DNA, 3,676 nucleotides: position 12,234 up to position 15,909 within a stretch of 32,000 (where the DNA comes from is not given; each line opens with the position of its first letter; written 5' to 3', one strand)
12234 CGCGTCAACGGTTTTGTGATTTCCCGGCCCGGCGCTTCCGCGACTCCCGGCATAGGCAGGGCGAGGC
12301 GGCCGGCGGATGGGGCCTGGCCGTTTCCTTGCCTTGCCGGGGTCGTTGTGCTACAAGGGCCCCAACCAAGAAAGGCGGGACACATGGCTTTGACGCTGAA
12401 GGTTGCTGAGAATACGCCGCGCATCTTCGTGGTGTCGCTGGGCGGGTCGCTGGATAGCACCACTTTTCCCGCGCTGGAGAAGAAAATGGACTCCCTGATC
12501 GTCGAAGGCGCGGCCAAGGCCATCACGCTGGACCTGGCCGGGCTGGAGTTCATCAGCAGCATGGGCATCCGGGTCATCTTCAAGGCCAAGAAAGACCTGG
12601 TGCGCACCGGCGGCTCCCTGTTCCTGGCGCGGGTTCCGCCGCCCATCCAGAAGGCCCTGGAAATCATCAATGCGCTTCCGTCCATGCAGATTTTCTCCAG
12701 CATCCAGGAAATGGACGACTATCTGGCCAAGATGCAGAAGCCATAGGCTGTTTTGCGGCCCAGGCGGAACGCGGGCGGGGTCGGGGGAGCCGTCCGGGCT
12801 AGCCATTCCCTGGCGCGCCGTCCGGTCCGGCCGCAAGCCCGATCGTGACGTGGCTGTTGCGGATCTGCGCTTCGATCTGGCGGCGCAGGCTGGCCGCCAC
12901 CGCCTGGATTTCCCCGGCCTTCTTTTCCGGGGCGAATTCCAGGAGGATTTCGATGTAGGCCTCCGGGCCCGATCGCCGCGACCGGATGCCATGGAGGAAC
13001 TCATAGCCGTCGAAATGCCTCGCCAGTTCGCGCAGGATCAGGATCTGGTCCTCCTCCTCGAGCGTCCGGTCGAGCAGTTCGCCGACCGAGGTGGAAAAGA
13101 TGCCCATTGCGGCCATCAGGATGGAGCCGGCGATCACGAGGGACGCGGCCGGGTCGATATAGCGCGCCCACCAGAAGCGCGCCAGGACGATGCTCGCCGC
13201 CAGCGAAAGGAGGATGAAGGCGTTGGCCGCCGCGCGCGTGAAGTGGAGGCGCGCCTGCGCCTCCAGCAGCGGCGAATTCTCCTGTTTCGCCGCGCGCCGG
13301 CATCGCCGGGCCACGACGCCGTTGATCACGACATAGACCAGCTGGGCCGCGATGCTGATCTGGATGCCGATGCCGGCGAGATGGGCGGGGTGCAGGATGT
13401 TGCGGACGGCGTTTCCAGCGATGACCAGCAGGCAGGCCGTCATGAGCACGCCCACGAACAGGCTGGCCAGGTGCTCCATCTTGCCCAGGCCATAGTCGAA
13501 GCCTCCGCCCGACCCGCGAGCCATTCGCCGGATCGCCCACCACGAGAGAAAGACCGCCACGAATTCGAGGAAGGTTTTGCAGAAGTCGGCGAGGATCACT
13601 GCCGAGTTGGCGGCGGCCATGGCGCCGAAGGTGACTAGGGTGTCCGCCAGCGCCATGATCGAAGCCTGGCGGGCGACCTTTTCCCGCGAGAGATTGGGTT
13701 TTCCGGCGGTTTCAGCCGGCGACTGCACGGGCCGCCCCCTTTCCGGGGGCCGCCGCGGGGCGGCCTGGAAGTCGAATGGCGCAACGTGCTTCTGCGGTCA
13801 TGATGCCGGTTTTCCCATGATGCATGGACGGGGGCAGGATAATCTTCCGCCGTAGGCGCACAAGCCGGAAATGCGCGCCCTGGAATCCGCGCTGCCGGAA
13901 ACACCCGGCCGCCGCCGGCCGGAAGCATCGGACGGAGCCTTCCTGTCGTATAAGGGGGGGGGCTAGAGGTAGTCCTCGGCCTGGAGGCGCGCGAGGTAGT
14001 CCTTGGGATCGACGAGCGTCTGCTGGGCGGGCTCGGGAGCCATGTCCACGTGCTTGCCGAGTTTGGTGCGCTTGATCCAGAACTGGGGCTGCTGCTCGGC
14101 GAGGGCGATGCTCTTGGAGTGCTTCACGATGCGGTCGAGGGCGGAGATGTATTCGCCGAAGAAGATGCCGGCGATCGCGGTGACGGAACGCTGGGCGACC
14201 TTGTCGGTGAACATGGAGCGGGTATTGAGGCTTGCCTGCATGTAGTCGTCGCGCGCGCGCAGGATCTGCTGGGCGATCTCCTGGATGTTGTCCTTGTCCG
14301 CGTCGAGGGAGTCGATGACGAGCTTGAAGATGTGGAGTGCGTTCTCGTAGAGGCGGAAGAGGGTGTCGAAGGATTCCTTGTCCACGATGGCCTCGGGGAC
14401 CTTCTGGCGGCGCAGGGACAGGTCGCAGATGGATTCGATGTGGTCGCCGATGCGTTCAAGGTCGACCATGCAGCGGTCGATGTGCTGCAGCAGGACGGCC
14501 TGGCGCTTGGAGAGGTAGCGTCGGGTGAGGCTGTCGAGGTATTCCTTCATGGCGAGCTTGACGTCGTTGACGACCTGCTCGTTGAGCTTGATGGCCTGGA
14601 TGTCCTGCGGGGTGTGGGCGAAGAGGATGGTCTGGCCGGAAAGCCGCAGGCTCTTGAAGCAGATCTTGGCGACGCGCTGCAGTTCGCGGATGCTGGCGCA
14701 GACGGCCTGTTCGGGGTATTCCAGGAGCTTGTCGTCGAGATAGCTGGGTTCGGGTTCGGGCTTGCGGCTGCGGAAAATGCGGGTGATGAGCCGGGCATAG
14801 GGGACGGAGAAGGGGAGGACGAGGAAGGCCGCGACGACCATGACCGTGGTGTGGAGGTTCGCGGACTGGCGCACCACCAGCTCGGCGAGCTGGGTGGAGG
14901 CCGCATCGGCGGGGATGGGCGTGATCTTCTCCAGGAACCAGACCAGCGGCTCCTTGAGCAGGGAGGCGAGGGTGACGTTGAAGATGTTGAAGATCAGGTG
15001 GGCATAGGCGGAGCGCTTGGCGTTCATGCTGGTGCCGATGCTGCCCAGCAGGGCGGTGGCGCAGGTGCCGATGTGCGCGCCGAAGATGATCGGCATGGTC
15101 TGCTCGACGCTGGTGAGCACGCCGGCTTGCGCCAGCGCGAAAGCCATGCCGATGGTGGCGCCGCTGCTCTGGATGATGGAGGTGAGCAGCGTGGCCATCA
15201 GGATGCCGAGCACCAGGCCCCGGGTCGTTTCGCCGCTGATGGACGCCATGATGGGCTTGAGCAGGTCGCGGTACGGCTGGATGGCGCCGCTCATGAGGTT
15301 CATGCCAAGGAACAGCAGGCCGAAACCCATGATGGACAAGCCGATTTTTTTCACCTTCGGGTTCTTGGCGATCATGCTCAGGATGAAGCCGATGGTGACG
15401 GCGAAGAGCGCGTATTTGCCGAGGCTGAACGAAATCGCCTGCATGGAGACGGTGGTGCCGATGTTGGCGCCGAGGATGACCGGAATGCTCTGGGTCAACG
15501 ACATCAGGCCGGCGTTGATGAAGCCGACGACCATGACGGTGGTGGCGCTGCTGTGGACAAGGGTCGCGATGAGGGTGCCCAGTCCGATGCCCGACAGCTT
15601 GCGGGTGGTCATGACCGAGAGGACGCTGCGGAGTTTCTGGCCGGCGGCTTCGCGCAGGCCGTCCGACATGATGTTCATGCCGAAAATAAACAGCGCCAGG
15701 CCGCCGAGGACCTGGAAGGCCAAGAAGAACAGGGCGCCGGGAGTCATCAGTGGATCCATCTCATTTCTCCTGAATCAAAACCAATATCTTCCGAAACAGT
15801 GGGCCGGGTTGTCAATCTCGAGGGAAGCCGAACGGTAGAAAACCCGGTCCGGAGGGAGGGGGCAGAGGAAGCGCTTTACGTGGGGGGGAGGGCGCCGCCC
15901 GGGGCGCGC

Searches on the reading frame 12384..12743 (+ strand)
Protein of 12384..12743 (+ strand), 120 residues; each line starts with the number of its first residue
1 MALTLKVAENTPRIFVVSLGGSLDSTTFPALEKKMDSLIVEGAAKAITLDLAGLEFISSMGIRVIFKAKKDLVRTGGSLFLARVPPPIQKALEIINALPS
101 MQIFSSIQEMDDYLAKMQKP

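Call 11: search_protein_families(library=pfam, proteins=[window:12384-12743:+], max_evalue=0.01)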
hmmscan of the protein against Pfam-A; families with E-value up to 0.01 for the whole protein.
window:12384-12743:+ (120 aa): 2 families
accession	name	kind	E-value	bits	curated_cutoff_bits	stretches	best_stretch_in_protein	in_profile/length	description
PF01740.26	STAS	-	7.1e-20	71.2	22.6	1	8-109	4-105/106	STAS domain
PF13466.11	STAS_2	-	1.7e-09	38.1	29.2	1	17-95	1-77/80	STAS domain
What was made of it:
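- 12384..12746 (+): Second, orphan STAS protein (120 aa). A possible additional substrate of the same phosphatase/kinase pair. Pfam STAS E 7e-20 (call 11).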

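Call 33: search_protein_families(library=ncbifam, proteins=[window:12384-12743:+], max_evalue=0.01)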
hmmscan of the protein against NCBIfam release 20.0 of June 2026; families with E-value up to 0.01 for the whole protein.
window:12384-12743:+ (120 aa): 4 families
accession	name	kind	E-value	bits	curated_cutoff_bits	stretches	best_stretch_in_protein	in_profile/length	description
TIGR00377.1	ant_ant_sig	superfamily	5.1e-16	58.5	53.45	1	9-108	8-107/108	anti-sigma factor antagonist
TIGR02886.1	spore_II_AA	equivalog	9.5e-13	48.1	114.75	1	12-109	7-104/106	anti-sigma F factor antagonist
NF052652.1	YtvA_fam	equivalog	1.6e-05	24.6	250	1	13-109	144-241/243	YtvA family blue-light photoreceptor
NF047705.1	slr1659_superfam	superfamily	0.0021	18.3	100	1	39-67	43-71/111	slr1659 superfamily regulator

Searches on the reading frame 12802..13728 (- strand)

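Call 13: search_protein_families(library=pfam, proteins=[window:12802-13728:-], max_evalue=0.001)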
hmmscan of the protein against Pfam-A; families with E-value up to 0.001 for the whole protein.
window:12802-13728:- (309 aa): 2 families
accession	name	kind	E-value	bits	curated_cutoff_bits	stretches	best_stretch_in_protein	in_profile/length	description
PF01545.26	Cation_efflux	-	3.1e-25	89.5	26.6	1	23-219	5-198/198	Cation efflux family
PF16916.11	ZT_dimer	-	2.6e-07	31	26.7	1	227-296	4-73/78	Dimerisation domain of Zinc Transporter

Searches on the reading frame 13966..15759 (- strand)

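Call 13: search_protein_families(library=pfam, proteins=[window:13966-15759:-], max_evalue=0.001)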
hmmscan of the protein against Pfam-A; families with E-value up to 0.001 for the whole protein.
window:13966-15759:- (598 aa): 2 families
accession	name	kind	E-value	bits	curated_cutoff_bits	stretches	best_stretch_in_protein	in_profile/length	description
PF02690.20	Na_Pi_cotrans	-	4.3e-52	176.2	29.1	2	23-157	1-136/137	Na+/Pi-cotransporter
PF01895.24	PhoU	-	0.00014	22.6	23.5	0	363-446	4-87/89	PhoU domain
